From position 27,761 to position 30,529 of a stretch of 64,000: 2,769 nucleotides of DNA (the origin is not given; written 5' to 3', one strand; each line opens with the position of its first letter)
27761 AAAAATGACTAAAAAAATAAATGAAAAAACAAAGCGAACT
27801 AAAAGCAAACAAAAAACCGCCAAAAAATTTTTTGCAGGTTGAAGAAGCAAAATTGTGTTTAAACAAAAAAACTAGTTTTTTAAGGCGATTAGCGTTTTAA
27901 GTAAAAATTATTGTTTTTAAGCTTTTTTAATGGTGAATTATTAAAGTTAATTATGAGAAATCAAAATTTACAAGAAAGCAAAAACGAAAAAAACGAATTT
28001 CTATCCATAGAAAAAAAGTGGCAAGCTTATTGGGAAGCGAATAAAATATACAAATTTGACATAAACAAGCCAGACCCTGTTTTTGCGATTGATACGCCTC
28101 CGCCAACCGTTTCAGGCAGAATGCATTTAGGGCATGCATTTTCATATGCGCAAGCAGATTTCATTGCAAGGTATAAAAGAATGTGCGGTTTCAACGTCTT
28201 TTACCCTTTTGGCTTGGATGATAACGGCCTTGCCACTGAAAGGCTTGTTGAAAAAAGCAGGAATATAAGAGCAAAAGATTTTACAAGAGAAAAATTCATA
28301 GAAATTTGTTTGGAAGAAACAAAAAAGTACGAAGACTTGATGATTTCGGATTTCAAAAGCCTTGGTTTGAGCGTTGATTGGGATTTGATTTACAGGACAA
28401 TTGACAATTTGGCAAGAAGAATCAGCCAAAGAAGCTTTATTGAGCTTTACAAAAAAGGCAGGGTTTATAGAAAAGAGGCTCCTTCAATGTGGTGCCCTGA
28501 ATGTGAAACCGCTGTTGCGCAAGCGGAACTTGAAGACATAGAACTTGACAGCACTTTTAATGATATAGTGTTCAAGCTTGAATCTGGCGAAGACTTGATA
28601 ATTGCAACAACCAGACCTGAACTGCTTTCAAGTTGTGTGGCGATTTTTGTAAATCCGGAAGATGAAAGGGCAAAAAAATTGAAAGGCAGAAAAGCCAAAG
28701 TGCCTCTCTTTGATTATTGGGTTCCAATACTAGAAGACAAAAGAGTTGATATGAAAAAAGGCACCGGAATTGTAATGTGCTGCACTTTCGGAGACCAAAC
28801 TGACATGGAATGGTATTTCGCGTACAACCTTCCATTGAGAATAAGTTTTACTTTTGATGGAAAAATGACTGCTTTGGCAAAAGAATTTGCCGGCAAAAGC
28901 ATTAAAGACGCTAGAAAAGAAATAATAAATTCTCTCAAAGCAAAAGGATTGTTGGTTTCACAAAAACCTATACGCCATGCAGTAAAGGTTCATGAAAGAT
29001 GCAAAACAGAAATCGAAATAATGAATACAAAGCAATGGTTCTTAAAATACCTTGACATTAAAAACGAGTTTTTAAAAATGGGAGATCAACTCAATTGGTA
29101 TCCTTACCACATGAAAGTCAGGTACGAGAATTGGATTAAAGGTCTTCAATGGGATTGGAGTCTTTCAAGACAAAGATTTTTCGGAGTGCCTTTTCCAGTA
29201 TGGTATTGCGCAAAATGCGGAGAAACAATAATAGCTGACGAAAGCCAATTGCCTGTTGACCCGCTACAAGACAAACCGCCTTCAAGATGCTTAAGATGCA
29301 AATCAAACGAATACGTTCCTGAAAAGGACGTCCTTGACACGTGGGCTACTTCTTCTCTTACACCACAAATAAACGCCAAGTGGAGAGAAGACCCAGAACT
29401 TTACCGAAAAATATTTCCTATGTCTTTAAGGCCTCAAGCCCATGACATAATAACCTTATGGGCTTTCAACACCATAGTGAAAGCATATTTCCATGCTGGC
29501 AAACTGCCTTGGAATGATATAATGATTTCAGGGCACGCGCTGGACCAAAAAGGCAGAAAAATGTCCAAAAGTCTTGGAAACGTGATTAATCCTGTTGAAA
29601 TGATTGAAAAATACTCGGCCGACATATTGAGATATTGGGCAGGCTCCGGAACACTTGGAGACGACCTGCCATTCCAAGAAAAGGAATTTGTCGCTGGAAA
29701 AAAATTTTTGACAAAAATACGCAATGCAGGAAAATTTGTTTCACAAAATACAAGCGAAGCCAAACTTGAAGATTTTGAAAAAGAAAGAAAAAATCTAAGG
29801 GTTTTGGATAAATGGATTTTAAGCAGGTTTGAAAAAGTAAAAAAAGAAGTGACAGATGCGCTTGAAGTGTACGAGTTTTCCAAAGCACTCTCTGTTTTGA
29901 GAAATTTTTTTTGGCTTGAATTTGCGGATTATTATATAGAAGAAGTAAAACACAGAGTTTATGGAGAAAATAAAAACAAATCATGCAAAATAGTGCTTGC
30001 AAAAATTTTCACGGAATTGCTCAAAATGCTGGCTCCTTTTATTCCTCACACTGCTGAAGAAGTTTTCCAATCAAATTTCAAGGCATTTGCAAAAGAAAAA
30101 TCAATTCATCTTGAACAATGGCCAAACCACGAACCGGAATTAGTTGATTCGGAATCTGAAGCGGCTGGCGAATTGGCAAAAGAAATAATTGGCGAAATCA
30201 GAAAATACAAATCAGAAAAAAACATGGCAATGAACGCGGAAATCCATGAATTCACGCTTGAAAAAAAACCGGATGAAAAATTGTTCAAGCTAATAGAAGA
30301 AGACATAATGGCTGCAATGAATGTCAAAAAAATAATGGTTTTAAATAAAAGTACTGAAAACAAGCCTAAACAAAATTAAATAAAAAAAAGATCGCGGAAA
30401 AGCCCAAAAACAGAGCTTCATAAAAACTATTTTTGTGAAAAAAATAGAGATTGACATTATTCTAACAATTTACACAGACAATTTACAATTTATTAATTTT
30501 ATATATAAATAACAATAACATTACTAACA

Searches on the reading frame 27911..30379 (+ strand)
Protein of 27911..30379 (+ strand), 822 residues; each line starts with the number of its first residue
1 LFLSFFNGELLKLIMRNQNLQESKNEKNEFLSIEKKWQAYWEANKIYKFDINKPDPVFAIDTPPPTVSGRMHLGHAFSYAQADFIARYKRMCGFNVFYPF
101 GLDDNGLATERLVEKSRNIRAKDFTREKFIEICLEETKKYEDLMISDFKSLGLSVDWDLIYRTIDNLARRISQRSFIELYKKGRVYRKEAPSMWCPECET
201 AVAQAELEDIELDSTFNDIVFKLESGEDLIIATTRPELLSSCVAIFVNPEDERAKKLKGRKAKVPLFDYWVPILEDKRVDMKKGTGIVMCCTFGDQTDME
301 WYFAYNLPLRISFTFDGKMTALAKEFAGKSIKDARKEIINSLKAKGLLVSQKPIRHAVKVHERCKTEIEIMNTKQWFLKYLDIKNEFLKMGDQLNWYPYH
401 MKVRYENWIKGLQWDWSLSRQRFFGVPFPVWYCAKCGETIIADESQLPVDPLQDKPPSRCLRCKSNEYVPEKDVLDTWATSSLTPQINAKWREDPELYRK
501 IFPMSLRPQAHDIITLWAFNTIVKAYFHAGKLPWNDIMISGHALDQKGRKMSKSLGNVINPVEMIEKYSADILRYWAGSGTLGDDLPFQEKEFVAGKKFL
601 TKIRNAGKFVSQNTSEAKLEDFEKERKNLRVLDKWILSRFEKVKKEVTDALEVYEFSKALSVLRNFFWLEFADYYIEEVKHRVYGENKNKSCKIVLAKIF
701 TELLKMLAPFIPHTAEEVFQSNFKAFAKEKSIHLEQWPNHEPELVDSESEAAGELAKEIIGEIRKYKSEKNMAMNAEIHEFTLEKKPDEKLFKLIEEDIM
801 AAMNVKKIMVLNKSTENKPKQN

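Call 7: search_protein_families(library=pfam, proteins=[window:27911-30379:+])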
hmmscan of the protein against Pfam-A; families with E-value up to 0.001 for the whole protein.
window:27911-30379:+ (822 aa): 5 families
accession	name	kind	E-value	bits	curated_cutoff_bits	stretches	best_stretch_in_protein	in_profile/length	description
PF00133.28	tRNA-synt_1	-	1.3e-86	291.4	22.7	1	37-586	2-411/414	tRNA synthetases class I (I, L, M and V)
PF08264.19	Anticodon_1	-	7.6e-41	139.9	25.1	1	633-779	1-145/148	Anticodon-binding domain of tRNA ligase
PF09334.17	tRNA-synt_1g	-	3.1e-25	89.2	20.1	2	60-205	3-133/391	tRNA synthetases class I (M)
PF01406.26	tRNA-synt_1e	-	2e-09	37.7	27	1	542-593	245-296/301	tRNA synthetases class I (C) catalytic domain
PF13603.12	tRNA-synt_1_2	-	0.0002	21.3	25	0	259-347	86-171/185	Leucyl-tRNA synthetase, editing domain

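Call 19: find_related_loci(query=window:27953-30379:+, collection=genome_contigs, flank=10000)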
Query window:27953-30379:+ (808 aa) in genome_contigs; peptide patterns used: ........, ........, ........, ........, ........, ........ (x = any residue, [..] = any of these).
600 stretches matched a pattern (row limit reached: there are more); 573 encode a relative of the query (tblastn E <= 1e-3); the best 80 are kept; 80 distinct loci.
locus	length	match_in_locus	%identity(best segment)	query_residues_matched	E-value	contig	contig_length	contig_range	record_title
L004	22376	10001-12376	72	5-794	0e+0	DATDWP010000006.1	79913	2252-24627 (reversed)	MAG TPA_asm: archaeon isolate SMAG_U8115 k141_1948445, whole genome shotgun sequence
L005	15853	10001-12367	73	12-796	0e+0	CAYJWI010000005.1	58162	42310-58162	MAG TPA_asm: uncultured archaeon isolate ERP125453_co1_517 genome assembly, contig: NODE_346_length_58162_cov_11.951228,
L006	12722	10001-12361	72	14-796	0e+0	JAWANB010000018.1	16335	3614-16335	MAG: Candidatus Iainarchaeum archaeon isolate SRBZ-2_201901_bins_138 SRBZ-2_201901_bins_138_scaffold_18, whole genome sh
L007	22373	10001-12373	72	9-796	0e+0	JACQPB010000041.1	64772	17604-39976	MAG: Candidatus Iainarchaeum archaeon isolate NC_groundwater_1296_Ag_S-0.2um_52_80 S_p2_S4_coassembly_k141_2345282, whol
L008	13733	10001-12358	72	12-794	0e+0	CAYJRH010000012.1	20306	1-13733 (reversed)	MAG TPA_asm: uncultured archaeon isolate ERP125453_co1_38 genome assembly, contig: NODE_2569_length_20306_cov_29.772406,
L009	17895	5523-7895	70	15-804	0e+0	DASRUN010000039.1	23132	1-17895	MAG TPA_asm: archaeon isolate SMAG_U8112 k141_399717, whole genome shotgun sequence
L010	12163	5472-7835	71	12-794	0e+0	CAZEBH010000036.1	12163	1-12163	MAG TPA_asm: uncultured archaeon isolate SRP302447_co1_795 genome assembly, contig: NODE_13982_length_12163_cov_5.694417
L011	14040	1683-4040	71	14-796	0e+0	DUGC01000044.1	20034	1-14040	MAG TPA_asm: Candidatus Iainarchaeum archaeon isolate UBA10205 contig_124353, whole genome shotgun sequence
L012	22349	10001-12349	70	15-796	0e+0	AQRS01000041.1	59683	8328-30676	Candidatus Iainarchaeum andersonii SCGC AAA011-E11 A11E11DRAFT_contig_2_0.3_C, whole genome shotgun sequence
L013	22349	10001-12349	70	14-794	0e+0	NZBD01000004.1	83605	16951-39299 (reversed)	MAG: Candidatus Iainarchaeum archaeon isolate ARS1427 38597, whole genome shotgun sequence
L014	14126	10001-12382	68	9-803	0e+0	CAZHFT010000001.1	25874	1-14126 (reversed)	MAG TPA_asm: uncultured archaeon isolate binchicken_co181_599 genome assembly, contig: NODE_2690_length_25874_cov_4.6626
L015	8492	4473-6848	69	14-800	0e+0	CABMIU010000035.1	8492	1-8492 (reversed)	uncultured archaeon isolate LFW-281_4 genome assembly, contig: LFW2814_40, whole genome shotgun sequence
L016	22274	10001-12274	60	19-777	0e+0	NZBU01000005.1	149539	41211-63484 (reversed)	MAG: Candidatus Iainarchaeum archaeon isolate ARS1307 MHASMcontig_151451, whole genome shotgun sequence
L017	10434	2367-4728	73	12-798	0e+0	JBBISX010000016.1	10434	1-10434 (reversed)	MAG: Candidatus Iainarchaeum archaeon isolate PFS170222_bin_383 NODE_6492_length_10434_cov_3.845554, whole genome shotgu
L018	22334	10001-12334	55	20-795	0e+0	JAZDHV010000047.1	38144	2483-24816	MAG: Candidatus Woesearchaeota archaeon isolate MEGAHIT-group-0.358 k141_3989673, whole genome shotgun sequence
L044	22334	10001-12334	60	15-794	0e+0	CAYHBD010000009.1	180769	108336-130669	MAG TPA_asm: uncultured archaeon isolate ERP119294_co2_134 genome assembly, contig: k141_820110, whole genome shotgun se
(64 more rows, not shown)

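Call 92: search_protein_families(library=pfam, proteins=[L012:9548-9907:-, L007:9555-9956:-, L044:9116-9529:-, L044:9520-9759:-, L009:4849-5388:-, L005:9230-9880:-, L008:9388-9927:-, L004:9202-9963:+, L015:3517-4227:-, L007:7075-7602:+], max_evalue=0.01)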
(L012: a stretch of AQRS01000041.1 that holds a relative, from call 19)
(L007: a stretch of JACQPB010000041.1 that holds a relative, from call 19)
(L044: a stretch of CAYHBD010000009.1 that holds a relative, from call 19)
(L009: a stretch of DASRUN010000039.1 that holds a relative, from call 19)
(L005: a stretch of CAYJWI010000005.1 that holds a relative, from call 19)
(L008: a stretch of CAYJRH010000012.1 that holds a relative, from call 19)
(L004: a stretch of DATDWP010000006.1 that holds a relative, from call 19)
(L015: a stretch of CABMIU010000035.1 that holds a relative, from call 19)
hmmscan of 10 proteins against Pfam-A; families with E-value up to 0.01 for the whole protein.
L012:9548-9907:- (119 aa): 1 family
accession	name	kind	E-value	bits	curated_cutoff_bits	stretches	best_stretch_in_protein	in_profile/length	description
PF15781.12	ParE-like_toxin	-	0.0011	19.3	28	1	23-59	1-37/87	ParE-like toxin of type II bacterial toxin-antitoxin system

L007:9555-9956:- (133 aa): 0 families

L044:9116-9529:- (137 aa): 1 family
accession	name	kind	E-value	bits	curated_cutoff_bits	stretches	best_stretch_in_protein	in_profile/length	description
PF10130.15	PIN_2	-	1.1e-23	84.3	22.4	1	4-134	1-129/133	PIN domain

L044:9520-9759:- (79 aa): 0 families

L009:4849-5388:- (179 aa): 0 families

L005:9230-9880:- (216 aa): 0 families

L008:9388-9927:- (179 aa): 0 families

L004:9202-9963:+ (253 aa): 0 families

L015:3517-4227:- (236 aa): 0 families

L007:7075-7602:+ (175 aa): 0 families
